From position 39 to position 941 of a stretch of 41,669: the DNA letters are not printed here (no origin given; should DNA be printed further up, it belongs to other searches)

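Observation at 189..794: XRE-HTH fused to sigma-70 region 3.2/4 with no -10-recognition domain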

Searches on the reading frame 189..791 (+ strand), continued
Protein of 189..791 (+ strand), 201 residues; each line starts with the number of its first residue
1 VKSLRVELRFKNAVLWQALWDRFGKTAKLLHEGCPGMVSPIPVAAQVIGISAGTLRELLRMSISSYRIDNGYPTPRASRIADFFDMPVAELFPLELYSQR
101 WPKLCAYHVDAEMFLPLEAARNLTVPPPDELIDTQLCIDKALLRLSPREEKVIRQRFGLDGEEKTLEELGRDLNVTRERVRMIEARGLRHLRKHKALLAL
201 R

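Call 28: list_cluster_members(proteins=[P0001, P0122, P0124, P0127, P0131, P0139, P0150, P0162, P0173, P0180])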
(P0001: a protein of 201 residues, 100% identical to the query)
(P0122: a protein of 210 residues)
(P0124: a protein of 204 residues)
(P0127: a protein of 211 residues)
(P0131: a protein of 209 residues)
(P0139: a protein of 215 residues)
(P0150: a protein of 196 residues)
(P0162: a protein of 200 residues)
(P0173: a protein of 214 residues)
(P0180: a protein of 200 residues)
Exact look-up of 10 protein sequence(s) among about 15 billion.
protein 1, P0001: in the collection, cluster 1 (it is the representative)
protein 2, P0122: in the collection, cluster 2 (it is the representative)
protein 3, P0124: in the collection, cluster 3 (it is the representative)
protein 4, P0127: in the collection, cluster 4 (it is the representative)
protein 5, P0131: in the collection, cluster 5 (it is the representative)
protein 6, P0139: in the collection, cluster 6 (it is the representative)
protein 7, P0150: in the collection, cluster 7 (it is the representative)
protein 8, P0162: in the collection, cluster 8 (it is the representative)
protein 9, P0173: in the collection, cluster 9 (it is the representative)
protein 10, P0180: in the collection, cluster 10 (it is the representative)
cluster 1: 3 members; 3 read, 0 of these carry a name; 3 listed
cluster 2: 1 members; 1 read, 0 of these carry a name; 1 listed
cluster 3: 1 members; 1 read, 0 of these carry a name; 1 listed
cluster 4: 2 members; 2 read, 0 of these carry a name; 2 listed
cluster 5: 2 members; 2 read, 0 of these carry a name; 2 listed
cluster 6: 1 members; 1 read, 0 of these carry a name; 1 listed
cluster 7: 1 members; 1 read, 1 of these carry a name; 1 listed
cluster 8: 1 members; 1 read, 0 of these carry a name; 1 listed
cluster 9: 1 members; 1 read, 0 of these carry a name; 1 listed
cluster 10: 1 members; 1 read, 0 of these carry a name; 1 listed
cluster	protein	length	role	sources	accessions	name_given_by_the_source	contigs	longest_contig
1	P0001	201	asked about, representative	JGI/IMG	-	-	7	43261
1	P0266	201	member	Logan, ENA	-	-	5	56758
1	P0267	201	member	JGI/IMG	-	-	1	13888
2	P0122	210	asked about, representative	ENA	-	-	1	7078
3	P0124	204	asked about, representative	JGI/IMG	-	-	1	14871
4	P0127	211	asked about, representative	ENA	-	-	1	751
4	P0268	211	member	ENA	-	-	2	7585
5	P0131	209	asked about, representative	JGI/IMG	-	-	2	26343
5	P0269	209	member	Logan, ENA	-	-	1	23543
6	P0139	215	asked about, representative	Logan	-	-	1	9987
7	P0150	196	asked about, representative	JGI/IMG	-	RNA polymerase primary sigma factor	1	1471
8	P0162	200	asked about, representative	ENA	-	-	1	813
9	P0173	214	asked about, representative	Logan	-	-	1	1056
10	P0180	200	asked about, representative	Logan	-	-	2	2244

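Call 34: find_encoding_contigs(protein=P0001, flank=10000, max_places=6)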
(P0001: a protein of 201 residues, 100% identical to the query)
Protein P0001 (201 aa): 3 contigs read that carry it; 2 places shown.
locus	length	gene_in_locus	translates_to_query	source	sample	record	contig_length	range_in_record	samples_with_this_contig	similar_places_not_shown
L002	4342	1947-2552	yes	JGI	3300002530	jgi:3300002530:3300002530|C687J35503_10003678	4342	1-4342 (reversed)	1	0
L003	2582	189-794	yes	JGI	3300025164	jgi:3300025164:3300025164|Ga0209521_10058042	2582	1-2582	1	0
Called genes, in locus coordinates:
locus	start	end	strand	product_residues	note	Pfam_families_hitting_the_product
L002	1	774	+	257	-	?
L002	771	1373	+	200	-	-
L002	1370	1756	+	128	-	-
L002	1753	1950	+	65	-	-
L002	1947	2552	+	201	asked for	PF04545:Sigma70_r4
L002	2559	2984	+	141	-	-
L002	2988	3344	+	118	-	PF13392:HNH_3 (weak)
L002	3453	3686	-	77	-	-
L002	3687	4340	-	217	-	?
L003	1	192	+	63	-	?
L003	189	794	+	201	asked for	PF04545:Sigma70_r4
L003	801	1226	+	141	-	-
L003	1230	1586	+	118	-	PF13392:HNH_3 (weak)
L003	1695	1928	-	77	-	-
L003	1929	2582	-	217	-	?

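Call 35: find_encoding_contigs(protein=P0131, flank=10000, max_places=4)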
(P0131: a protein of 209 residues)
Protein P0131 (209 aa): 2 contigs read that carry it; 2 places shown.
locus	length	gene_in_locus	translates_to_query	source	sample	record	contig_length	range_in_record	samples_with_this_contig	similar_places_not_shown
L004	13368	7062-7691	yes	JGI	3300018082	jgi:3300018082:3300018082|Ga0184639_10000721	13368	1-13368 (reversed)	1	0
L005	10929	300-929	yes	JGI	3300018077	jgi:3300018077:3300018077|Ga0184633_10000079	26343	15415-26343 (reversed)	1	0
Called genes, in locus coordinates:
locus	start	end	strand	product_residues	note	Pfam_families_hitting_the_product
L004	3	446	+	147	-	?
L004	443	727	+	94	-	-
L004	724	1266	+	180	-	-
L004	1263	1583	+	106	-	-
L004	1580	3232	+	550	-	-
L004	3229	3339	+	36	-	-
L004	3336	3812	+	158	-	PF12694:cpYpsA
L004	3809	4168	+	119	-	-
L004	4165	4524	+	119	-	-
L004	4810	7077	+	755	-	PF03167:UDG, PF00476:DNA_pol_A (weak)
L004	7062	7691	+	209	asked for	PF04545:Sigma70_r4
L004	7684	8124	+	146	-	-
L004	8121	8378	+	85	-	-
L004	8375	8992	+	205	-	-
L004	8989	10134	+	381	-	-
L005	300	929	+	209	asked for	PF04545:Sigma70_r4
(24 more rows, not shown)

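Call 54: search_dna_similar(query=P0131, collection=phages, mode=protein, max_evalue=0.001, max_rows=12)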
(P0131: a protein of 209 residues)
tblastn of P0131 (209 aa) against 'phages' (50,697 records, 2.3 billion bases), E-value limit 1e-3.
Records with a match: 37; places in all: 38; records where one place covers at least 80% of the query: 0.
Best place of each record, by identity: 60-80% 9; <60% 28.
By first word of the organism name: Bacteriophage 16; Vibrio 5; Klebsiella 4; Listeria 2; Enterococcus 2; Acinetobacter 2; Salmonella 1; Staphylococcus 1; Escherichia 1; Microcystis 1; and 2 more.
By host as written in the record: - 22; Klebsiella pneumoniae ST147-VIM1 2; Klebsiella pneumoniae ST13-OXA48 2; Listeria monocytogenes 2; Homo sapiens 1; Enterococcus faecalis 1; Staphylococcus aureus 1; Escherichia coli O157:H7 ATCC 43895 1; and 5 more.
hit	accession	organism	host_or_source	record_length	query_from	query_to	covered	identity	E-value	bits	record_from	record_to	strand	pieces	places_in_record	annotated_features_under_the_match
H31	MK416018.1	Klebsiella phage ST147-VIM1phi7.1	Klebsiella pneumoniae ST147-VIM1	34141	58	204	70%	37.7%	3e-14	76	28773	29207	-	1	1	RNA polymerase sigma factor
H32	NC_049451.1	Klebsiella phage ST147-VIM1phi7.1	Klebsiella pneumoniae ST147-VIM1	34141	58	204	70%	37.7%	3e-14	76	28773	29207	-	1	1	RNA polymerase sigma factor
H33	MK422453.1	Klebsiella phage ST13-OXA48phi12.1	Klebsiella pneumoniae ST13-OXA48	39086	58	204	70%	37.7%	3e-14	76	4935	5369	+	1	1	RNA polymerase sigma factor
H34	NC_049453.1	Klebsiella phage ST13-OXA48phi12.1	Klebsiella pneumoniae ST13-OXA48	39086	58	204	70%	37.7%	3e-14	76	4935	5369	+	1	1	RNA polymerase sigma factor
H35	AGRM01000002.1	Salmonella enterica subsp. houtenae str. ATCC BAA-1581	Homo sapiens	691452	58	204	70%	37.7%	4e-14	76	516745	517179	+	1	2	RNA polymerase sigma factor RpoD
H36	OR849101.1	Listeria phage LM 4-14-1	Listeria monocytogenes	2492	139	203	31%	63.1%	2e-15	79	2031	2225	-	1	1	record has no annotation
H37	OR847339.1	Listeria phage LM 4-11-1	Listeria monocytogenes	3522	139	203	31%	63.1%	3e-15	79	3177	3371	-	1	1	record has no annotation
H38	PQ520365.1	Enterococcus phage IME_EF3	-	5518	139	203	31%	63.1%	4e-15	79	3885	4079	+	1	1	record has no annotation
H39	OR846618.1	Enterococcus phage Efs 1-1-1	Enterococcus faecalis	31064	139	203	31%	63.1%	4e-15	79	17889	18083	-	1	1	record has no annotation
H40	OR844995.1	Staphylococcus phage SA 1306 Kay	Staphylococcus aureus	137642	139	207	33%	58.0%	1e-14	77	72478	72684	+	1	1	record has no annotation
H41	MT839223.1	Bacteriophage sp.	human fecal samples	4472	142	207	32%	60.6%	4e-15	79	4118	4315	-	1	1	record has no annotation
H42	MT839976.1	Bacteriophage sp.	human fecal samples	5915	142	203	30%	64.5%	9e-15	77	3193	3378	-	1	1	record has no annotation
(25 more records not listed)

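Call 55: search_dna_similar(query=P0139, collection=phages, mode=protein, max_evalue=0.001, max_rows=12)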
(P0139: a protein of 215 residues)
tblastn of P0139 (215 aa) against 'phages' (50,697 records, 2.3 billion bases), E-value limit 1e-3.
Records with a match: 84; places in all: 85; records where one place covers at least 80% of the query: 2.
Best place of each record, by identity: <60% 84.
By first word of the organism name: Vibrio 51; Bacteriophage 17; Klebsiella 4; Acinetobacter 2; Listeria 2; Enterococcus 2; Salisaeta 2; Microcystis 1; Escherichia 1; Salmonella 1; and 1 more.
By host as written in the record: - 70; Klebsiella pneumoniae ST147-VIM1 2; Klebsiella pneumoniae ST13-OXA48 2; Listeria monocytogenes 2; Salisaeta sp. SP9-1 2; Vibrio crassostreae 1; Microcystis sp. SG03 1; Escherichia coli O157:H7 ATCC 43895 1; and 3 more.
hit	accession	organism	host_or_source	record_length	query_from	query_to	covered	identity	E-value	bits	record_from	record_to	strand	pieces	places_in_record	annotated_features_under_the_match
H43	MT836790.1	Bacteriophage sp.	human fecal samples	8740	25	201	82%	32.8%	4e-11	67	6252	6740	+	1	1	record has no annotation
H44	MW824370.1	Vibrio phage 144E46.1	Vibrio crassostreae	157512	25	204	84%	26.3%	1e-4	48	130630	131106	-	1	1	hypothetical protein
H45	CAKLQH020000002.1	Acinetobacter phage MD-2021a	not known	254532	114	209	45%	42.4%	3e-14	77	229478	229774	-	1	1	rpoD: RNA polymerase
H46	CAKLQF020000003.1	Acinetobacter phage MD-2021a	not known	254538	114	209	45%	42.4%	3e-14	77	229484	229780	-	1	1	rpoD: RNA polymerase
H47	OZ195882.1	Vibrio phage D506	Seawater and oysters mix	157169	46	204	74%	25.6%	1e-4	48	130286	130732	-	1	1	RNA polymerase sigma factor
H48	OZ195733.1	Vibrio phage D509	Seawater and oysters mix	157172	46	204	74%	25.6%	1e-4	48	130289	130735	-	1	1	RNA polymerase sigma factor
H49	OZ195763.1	Vibrio phage D533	Seawater and oysters mix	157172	46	204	74%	25.6%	1e-4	48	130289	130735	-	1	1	RNA polymerase sigma factor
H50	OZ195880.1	Vibrio phage D504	Seawater and oysters mix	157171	46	204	74%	25.6%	1e-4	48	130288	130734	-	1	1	RNA polymerase sigma factor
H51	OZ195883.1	Vibrio phage D503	Seawater and oysters mix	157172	46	204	74%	25.6%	1e-4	48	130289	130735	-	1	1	RNA polymerase sigma factor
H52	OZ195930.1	Vibrio phage D493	Seawater and oysters mix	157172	46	204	74%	25.6%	1e-4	48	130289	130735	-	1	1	RNA polymerase sigma factor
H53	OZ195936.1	Vibrio phage D531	Seawater and oysters mix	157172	46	204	74%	25.6%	1e-4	48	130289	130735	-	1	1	RNA polymerase sigma factor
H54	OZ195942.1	Vibrio phage D528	Seawater and oysters mix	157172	46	204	74%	25.6%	1e-4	48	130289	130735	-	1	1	RNA polymerase sigma factor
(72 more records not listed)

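Call 56: get_annotated_region(hit=H1, flank=900)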
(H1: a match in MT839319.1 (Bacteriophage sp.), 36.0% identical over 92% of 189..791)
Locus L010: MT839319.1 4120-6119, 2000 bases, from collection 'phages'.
description: UNVERIFIED: Bacteriophage sp. clone scaffold_10342 genomic sequence.
organism: Bacteriophage sp. (NCBI taxid 38018)
taxonomy: Viruses
host: -; source: human fecal samples; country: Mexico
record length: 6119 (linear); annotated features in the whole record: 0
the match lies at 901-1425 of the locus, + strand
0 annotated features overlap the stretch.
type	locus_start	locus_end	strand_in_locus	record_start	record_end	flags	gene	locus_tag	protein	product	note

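Call 69: find_encoding_contigs(protein=P0124, flank=8000, max_places=2)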
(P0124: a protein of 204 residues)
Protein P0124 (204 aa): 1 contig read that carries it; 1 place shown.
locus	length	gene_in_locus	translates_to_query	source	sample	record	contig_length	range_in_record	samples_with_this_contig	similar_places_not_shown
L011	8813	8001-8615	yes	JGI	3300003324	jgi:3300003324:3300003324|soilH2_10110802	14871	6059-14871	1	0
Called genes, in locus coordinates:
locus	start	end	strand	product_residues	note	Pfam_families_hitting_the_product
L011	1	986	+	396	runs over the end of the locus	PF00589:Phage_integrase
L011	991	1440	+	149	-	PF05014:Nuc_deoxyrib_tr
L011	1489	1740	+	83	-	-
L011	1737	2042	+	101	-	-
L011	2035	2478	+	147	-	-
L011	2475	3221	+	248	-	-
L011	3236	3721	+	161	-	-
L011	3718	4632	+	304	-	PF00145:DNA_methylase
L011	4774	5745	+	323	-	PF18741:MTES_1575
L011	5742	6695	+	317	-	-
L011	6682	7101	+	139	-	-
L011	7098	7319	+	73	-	-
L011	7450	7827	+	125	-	-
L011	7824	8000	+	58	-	-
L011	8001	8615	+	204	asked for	PF04545:Sigma70_r4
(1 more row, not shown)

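Call 70: find_encoding_contigs(protein=P0139, flank=8000, max_places=2)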
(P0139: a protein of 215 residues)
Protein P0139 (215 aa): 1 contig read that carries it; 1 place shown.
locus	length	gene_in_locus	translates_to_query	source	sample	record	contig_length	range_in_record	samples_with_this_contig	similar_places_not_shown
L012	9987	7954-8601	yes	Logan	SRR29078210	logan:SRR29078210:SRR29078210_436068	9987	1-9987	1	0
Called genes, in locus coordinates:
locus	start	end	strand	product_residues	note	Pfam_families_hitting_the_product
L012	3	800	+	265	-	?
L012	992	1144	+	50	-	-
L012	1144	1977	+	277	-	-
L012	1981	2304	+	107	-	-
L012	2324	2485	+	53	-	-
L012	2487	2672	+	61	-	-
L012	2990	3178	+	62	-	-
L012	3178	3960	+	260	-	PF02732:ERCC4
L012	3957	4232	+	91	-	-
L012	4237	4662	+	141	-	PF08719:NADAR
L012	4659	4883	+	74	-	PF12843:QSregVF_b (weak)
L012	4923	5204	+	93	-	-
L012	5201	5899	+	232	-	PF02511:Thy1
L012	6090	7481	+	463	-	PF03167:UDG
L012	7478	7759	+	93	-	PF14216:DUF4326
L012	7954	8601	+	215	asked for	PF04545:Sigma70_r4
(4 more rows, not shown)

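Call 77: search_protein_families(library=pfam, proteins=[P0133, P0205, P0253, P0255, P0218, P0132, P0240, P0136, P0142, P0121], max_evalue=0.001)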
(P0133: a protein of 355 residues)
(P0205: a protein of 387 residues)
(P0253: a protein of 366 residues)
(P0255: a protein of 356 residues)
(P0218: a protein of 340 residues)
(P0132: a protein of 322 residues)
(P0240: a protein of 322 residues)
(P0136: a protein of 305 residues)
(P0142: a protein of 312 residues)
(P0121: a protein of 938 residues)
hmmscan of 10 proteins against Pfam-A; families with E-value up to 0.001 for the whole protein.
P0133 (355 aa): 1 family
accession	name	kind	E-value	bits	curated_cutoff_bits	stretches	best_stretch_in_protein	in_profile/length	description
PF04545.22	Sigma70_r4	-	8.6e-17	60.8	24.1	1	139-192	1-50/50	Sigma-70, region 4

P0205 (387 aa): 1 family
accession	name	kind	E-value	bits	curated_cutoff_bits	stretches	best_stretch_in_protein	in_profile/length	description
PF04545.22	Sigma70_r4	-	2.8e-18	65.6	24.1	1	157-209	1-50/50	Sigma-70, region 4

P0253 (366 aa): 1 family
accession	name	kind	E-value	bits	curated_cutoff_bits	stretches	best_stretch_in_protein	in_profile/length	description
PF04545.22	Sigma70_r4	-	1.3e-16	60.3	24.1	1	165-218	1-50/50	Sigma-70, region 4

P0255 (356 aa): 1 family
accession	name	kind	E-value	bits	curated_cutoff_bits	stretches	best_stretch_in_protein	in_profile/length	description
PF04545.22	Sigma70_r4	-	5.7e-15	55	24.1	1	164-217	1-50/50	Sigma-70, region 4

P0218 (340 aa): 1 family
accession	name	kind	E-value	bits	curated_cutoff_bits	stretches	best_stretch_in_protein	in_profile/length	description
PF04545.22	Sigma70_r4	-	2.9e-15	55.9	24.1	1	160-213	1-50/50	Sigma-70, region 4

P0132 (322 aa): 1 family
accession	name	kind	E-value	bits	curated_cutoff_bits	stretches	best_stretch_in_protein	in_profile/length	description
PF04545.22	Sigma70_r4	-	5e-16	58.4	24.1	1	145-197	1-49/50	Sigma-70, region 4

P0240 (322 aa): 1 family
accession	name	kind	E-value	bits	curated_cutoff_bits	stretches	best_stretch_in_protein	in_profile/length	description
PF04545.22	Sigma70_r4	-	3.7e-18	65.2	24.1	1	146-199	1-50/50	Sigma-70, region 4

P0136 (305 aa): 1 family
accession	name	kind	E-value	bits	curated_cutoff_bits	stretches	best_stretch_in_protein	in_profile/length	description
PF04545.22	Sigma70_r4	-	2e-16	59.7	24.1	1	134-187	1-50/50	Sigma-70, region 4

P0142 (312 aa): 1 family
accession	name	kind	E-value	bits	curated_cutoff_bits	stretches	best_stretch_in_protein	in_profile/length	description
PF04545.22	Sigma70_r4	-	1.3e-16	60.3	24.1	1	139-191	2-50/50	Sigma-70, region 4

P0121 (938 aa): 17 families
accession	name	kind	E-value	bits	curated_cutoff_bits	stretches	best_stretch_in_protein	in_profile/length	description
PF04545.22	Sigma70_r4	-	1.1e-75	249.4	24.1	9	879-929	3-49/50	Sigma-70, region 4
PF04297.20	UPF0122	-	1e-20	74.3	22.7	0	795-844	16-61/101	Putative helix-turn-helix protein, YlxM / p13 like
PF21476.4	PF0610-like_N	-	2.1e-08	34.7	33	0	730-752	12-34/50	PF0610-like, N-terminal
PF04552.19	Sigma54_DBD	-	6.4e-08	32.9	22.8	0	894-925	43-74/160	Sigma-54, DNA binding domain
PF04967.18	HTH_10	-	8e-07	29.2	23.1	0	901-928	24-51/53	HTH DNA binding domain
PF08281.18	Sigma70_r4_2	-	9.1e-06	25.7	25.7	0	904-928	30-54/54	Sigma-70, region 4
PF12840.13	HTH_20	-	3.9e-05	24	27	0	896-919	14-37/51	Helix-turn-helix domain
PF13327.11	T3SS_LEE_assoc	-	6.2e-05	23.5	25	0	761-811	27-74/162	Type III secretion system subunit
PF13518.12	HTH_28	-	8.7e-05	23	25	0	904-922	16-34/52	Helix-turn-helix domain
PF10415.14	FumaraseC_C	-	0.00011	22.9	32.5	0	525-548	12-35/54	Fumarase C C-terminus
PF20265.3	LARA_dom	-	0.00012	22.7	27.4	0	107-151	52-95/104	ATPase, RavA, LARA domain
PF02966.22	DIM1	-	0.00014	22.1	27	0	871-899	5-33/133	Mitosis protein DIM1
PF01047.28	MarR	-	0.00015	22.1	24.6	0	900-922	17-39/59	MarR family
PF05172.20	RRM_Nup35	-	0.00015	22.1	24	0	696-726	21-51/89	Nup53/35/40-type RNA recognition motif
PF13613.12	HTH_Tnp_4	-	0.00024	21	27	0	904-928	23-47/53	Helix-turn-helix of DDE superfamily endonuclease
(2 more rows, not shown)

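Call 83: fold_search(model_id=the predicted structure, library=viral)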
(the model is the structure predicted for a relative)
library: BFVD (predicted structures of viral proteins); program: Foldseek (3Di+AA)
matches with E <= 10: 435; with E <= 0.001: 3
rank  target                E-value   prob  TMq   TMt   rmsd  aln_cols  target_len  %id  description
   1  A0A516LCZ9            1.7e-05  1.00  0.33  0.22  19.0       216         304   24  (no name in the UniProt tables at hand)
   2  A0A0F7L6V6            3.2e-05  1.00  0.27  0.27  19.4       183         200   23  Sigma-70 region 3 domain protein [uncultured marine virus]
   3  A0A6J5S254            4.3e-04  1.00  0.31  0.45  21.2       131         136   28  Sigma70_r4 domain containing protein [uncultured Caudovirales phage]
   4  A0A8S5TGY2            1.3e-03  1.00  0.32  0.15  19.4       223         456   18  DNA-directed RNA polymerase subunit sigma [Phage sp. ctL4h4]
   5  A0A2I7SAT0            1.4e-03  1.00  0.29  0.15  17.7       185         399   20  (no name in the UniProt tables at hand)
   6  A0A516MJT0            3.6e-03  1.00  0.32  0.28  14.6       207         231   16  (no name in the UniProt tables at hand)
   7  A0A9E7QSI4            3.8e-03  0.99  0.29  0.24  20.5       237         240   22  (no name in the UniProt tables at hand)
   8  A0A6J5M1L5            4.6e-03  0.99  0.29  0.27  19.8       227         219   20  RpoE DNA-directed RNA polymerase specialized sigma subunit, sigma24 homolog [uncultured Caudovirales phage]
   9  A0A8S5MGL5            6.0e-03  1.00  0.32  0.25  23.5       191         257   19  DNA directed RNA polymerase subunit [Phage sp. ctrsQ3]
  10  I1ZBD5                6.3e-03  0.99  0.30  0.18  24.3       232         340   22  (no name in the UniProt tables at hand)
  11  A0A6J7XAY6            1.0e-02  1.00  0.29  0.21  17.2       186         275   19  RpoD DNA-directed RNA polymerase, sigma subunit (Sigma70/sigma32) [uncultured Caudovirales phage]
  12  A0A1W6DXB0            1.1e-02  0.97  0.26  0.21  19.6       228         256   16  RNA polymerase sigma factor [Sphingobium phage Lacusarx]
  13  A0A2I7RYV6            1.1e-02  0.98  0.26  0.09  17.9       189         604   24  (no name in the UniProt tables at hand)
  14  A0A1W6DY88            1.1e-02  0.98  0.25  0.12  16.8       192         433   20  Putative RNA polymerase sigma factor [Aeromonas phage phiA8-29]
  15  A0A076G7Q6            1.2e-02  0.97  0.29  0.26  17.6       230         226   16  RNA polymerase sigma factor [Bacillus phage Bobb]
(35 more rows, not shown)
